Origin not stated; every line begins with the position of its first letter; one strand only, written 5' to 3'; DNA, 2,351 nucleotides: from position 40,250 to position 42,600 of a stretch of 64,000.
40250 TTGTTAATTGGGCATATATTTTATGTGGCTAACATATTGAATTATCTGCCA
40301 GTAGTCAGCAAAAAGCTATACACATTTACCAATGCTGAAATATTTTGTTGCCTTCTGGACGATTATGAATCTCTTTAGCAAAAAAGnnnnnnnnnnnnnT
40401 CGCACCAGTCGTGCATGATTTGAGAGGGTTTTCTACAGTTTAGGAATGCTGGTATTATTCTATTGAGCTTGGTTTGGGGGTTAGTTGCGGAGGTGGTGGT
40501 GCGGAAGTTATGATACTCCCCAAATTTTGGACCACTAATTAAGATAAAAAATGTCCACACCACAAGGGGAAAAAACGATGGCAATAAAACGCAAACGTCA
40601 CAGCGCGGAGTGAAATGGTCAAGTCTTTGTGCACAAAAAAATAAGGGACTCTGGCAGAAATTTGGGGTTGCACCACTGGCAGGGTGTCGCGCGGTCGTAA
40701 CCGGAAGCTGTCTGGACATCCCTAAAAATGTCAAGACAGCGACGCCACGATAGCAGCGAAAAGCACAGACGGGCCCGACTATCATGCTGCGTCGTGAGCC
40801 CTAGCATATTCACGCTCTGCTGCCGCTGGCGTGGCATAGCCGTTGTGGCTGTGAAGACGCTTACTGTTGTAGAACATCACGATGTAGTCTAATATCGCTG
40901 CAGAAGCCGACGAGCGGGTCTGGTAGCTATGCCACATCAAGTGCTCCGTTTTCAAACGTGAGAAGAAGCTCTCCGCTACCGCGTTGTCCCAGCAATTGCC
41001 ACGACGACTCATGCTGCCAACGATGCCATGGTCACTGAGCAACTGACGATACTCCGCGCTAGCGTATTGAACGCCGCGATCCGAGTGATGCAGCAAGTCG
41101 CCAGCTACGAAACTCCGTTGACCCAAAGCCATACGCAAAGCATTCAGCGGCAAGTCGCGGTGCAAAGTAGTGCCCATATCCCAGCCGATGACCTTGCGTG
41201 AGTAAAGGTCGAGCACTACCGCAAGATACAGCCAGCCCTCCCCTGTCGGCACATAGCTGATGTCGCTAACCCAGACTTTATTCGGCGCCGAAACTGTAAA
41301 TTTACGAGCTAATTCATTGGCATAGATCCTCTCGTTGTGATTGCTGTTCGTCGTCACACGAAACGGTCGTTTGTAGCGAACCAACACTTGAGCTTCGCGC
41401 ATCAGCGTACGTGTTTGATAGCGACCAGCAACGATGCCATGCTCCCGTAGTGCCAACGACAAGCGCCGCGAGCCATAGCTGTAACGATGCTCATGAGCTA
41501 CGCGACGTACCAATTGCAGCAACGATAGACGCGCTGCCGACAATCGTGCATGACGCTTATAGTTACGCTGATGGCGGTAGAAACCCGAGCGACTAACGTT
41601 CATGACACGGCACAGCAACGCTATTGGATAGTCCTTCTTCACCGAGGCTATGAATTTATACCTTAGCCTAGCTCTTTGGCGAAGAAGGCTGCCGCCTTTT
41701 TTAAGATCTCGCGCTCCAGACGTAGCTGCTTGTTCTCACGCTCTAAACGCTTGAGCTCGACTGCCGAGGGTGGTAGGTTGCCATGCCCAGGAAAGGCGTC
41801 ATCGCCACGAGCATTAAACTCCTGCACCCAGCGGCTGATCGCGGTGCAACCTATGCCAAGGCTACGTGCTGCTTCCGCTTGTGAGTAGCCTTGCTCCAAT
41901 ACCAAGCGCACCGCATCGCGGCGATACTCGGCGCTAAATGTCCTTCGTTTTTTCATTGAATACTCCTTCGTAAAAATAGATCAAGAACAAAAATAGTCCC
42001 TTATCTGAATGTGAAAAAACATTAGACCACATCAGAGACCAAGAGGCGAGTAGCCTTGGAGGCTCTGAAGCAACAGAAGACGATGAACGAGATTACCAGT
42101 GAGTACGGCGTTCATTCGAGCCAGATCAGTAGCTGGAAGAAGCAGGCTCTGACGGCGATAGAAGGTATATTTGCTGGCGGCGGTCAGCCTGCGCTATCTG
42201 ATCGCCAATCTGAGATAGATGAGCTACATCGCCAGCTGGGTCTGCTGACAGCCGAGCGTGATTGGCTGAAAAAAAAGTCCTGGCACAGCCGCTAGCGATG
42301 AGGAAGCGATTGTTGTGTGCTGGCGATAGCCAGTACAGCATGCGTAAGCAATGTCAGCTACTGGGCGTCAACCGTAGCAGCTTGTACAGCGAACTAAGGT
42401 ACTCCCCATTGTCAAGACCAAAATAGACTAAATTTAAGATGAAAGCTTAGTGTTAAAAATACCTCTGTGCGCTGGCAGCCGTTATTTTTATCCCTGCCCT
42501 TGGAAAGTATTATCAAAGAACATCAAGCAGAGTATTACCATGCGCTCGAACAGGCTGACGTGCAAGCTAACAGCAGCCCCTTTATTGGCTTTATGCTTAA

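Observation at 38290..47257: Mosaic accessory region: hipBA, nested IS3 elements, Fic pseudogene and AT-rich orphan genes around a conserved marC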

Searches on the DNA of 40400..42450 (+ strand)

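Call 14: search_dna_similar(query=window:40400-42450:+, collection=plasmids, mode=distant, max_rows=15)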
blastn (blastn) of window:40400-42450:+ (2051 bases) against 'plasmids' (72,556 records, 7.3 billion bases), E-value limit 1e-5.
Records with a match: 567; places in all: 699; records where one place covers at least 80% of the query: 0.
Best place of each record, by identity: 90-95% 1; 80-90% 58; 60-80% 508.
By first word of the organism name: Klebsiella 173; Xanthomonas 61; Pseudomonas 48; Escherichia 42; Salmonella 39; Enterobacter 20; Bradyrhizobium 20; Rhizobium 14; Aeromonas 12; Acinetobacter 9; and 52 more.
By predicted mobility (MOB-suite, as given by PLSDB): conjugative 350; non-mobilizable 136; mobilizable 81.
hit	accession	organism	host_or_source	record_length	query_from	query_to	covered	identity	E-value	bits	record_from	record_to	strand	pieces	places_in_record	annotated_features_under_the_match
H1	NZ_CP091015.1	Burkholderia cenocepacia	-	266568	467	889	21%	65.7%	5e-14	88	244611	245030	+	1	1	none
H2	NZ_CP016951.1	Cupriavidus taiwanensis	Mimosa,single cell,nodules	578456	563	908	17%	66.8%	8e-18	100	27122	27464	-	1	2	none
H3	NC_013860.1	Azospirillum sp. B510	-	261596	546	875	16%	65.7%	2e-7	67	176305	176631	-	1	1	IS3 family transposase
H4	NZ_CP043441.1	Cupriavidus campinensis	cell culture,soil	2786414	563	887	16%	66.0%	2e-13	86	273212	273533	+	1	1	none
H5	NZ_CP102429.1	Pseudomonas psychrotolerans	Plant,tissue sample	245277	563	886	16%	65.3%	6e-7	65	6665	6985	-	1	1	none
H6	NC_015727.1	Cupriavidus necator N-1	soil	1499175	563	865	15%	69.6%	3e-24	122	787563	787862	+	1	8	record has no annotation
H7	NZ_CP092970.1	Methylocystis parvus OBBP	Bacterial Monoculture,Mud, soil or ...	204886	561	865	15%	66.1%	2e-7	67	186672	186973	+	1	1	none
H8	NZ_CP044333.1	Methylocystis parvus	-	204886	561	865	15%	66.1%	2e-7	67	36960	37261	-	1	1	none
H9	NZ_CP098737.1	Cupriavidus gilardii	cell,whole organism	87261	544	841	15%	67.0%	6e-13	84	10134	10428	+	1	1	IS3 family transposase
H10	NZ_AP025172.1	Cupriavidus sp. P-10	-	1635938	563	838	13%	69.2%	7e-19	104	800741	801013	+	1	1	none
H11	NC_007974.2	Cupriavidus metallidurans CH34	-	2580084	467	889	13%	70.7%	6e-7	127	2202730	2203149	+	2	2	none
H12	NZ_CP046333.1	Cupriavidus metallidurans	sedimentation pond in a zinc factory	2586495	467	889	13%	70.7%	6e-7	127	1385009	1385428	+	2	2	none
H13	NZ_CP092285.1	Marinobacter sp. M3C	-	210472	515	688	8%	71.8%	2e-14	91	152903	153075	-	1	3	none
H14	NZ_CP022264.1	Xanthomonas citri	Cowpea,cell culture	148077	467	632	8%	70.1%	1e-8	70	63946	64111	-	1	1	IS3 family transposase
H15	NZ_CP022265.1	Xanthomonas citri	Cowpea,cell culture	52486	467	632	8%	70.1%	1e-8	70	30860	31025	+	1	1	IS3 family transposase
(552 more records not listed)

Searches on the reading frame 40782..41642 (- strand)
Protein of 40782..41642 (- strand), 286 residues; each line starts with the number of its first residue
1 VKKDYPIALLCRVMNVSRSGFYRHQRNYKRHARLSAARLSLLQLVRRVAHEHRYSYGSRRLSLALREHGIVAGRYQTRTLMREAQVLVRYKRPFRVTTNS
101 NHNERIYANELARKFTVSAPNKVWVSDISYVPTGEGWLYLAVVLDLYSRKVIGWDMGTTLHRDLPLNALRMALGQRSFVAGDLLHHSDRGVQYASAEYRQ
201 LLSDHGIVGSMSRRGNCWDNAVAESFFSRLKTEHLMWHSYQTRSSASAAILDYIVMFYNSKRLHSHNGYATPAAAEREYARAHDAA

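Call 3: search_protein_families(library=pfam, proteins=[window:40782-41642:-], max_evalue=0.01)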
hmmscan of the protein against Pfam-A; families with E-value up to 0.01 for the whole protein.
window:40782-41642:- (286 aa): 4 families
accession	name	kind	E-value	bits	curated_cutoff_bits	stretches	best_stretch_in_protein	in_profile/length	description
PF00665.32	rve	-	1.9e-23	83.1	32.6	1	118-217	2-102/102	Integrase core domain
PF13683.12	rve_3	-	3.5e-11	43.1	26.5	1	206-272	2-67/67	Integrase core domain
PF13276.12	HTH_21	-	7.2e-11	42.6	28.1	1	40-93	5-59/60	HTH-like domain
PF13333.12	rve_2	-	7.7e-10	39.2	22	1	224-273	1-49/56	Integrase core domain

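Call 6: search_protein_families(library=ncbifam, proteins=[window:40782-41642:-], max_evalue=0.01)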
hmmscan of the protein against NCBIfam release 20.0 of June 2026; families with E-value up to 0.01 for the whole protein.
window:40782-41642:- (286 aa): 2 families
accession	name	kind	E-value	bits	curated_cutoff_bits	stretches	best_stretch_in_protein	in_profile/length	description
NF033516.0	transpos_IS3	equivalog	2.5e-94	316.6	160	1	2-275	98-368/369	IS3 family transposase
NF033577.2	transpos_IS481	equivalog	2.6e-20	73.1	224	1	3-274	12-282/284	IS481 family transposase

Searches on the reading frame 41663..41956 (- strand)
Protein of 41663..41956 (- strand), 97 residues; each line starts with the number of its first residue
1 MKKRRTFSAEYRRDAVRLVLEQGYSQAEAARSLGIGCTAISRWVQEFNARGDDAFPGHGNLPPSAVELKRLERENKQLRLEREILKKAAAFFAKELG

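Call 3: search_protein_families(library=pfam, proteins=[window:41663-41956:-], max_evalue=0.01)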
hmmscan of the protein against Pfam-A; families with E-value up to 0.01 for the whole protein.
window:41663-41956:- (97 aa): 7 families
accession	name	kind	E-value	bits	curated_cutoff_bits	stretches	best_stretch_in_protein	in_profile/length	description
PF01527.26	HTH_Tnp_1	-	9.3e-16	58.3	24.1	1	1-79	1-71/75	Transposase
PF13518.12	HTH_28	-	2.4e-07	31.1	25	1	12-54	2-43/52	Helix-turn-helix domain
PF13384.12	HTH_23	-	6e-07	29.5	24.6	1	11-54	6-48/50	Homeodomain-like domain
PF13551.12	HTH_29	-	5.8e-05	23.5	28.1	1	12-55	1-44/64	Winged helix-turn helix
PF01381.28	HTH_3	-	0.00065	20.1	23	1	20-44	6-30/55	Helix-turn-helix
PF08281.18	Sigma70_r4_2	-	0.0007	19.6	25.7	1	11-45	14-48/54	Sigma-70, region 4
PF13542.12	HTH_Tnp_ISL3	-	0.00079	19.3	27.4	1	2-46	7-49/51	Helix-turn-helix domain of transposase family ISL3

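Call 99: search_protein_families(library=ncbifam, proteins=[window:41663-41956:-], max_evalue=0.001)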
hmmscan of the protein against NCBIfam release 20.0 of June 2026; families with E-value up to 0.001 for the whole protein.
window:41663-41956:- (97 aa): 4 families
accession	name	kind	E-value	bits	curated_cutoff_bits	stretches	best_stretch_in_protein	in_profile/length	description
NF033516.0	transpos_IS3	equivalog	4.4e-17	62.4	160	1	10-92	1-85/369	IS3 family transposase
NF033545.0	transpos_IS630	equivalog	5.2e-07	29.4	100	1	12-78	1-68/299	IS630 family transposase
NF047595.1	IS66_ISRel24_TnpA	equivalog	1.3e-05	25.8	74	1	3-49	1-47/113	IS66-like element accessory protein TnpA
NF033577.2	transpos_IS481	equivalog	0.00019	21.1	224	1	12-67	2-57/284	IS481 family transposase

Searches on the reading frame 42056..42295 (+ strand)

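Call 3: search_protein_families(library=pfam, proteins=[window:42056-42295:+], max_evalue=0.01)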
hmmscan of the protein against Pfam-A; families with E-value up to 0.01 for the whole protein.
window:42056-42295:+ (79 aa): 2 families
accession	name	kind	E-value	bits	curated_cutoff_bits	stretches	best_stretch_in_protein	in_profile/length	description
PF01527.26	HTH_Tnp_1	-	9.7e-06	26.2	24.1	1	2-61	18-74/75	Transposase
PF13518.12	HTH_28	-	0.00052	20.5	25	1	2-33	7-38/52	Helix-turn-helix domain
